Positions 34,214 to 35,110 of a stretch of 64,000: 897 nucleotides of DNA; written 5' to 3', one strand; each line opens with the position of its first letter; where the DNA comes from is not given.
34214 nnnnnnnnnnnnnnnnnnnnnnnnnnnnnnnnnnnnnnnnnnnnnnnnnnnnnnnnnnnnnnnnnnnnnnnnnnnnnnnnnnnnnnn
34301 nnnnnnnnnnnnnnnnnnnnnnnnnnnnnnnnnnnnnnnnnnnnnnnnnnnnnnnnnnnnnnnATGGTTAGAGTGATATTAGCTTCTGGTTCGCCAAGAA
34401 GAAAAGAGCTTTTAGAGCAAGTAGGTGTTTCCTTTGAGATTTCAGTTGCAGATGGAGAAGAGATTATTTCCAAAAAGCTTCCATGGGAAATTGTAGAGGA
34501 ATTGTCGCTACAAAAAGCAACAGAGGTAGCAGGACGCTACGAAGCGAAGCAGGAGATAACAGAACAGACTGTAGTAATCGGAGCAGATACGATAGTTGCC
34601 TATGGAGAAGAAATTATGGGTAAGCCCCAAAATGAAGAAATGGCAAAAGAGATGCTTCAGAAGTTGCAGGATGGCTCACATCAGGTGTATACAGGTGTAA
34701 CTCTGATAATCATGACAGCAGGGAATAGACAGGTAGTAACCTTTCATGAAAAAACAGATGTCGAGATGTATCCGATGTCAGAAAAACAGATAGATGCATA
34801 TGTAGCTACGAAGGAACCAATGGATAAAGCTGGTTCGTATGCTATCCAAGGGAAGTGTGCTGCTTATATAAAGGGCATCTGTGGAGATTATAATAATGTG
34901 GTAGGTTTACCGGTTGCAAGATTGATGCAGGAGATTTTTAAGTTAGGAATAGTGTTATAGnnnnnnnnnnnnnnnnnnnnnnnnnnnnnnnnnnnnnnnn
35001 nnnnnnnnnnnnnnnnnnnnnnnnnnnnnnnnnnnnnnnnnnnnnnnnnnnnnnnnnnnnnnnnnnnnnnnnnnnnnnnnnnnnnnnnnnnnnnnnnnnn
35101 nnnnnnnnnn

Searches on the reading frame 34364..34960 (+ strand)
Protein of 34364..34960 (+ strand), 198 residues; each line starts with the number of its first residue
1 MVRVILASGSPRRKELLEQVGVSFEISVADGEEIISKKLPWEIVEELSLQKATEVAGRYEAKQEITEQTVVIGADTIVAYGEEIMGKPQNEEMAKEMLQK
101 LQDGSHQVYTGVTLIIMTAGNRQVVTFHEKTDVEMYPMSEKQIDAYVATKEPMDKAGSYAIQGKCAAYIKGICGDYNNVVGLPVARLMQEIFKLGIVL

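Call 47: search_protein_families(library=pfam, proteins=[window:34364-34960:+])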
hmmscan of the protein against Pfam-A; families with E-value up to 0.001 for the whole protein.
window:34364-34960:+ (198 aa): 1 family
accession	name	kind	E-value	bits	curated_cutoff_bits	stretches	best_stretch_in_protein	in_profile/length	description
PF02545.19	Maf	-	1.2e-60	204.8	27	1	3-191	1-184/187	Maf-like protein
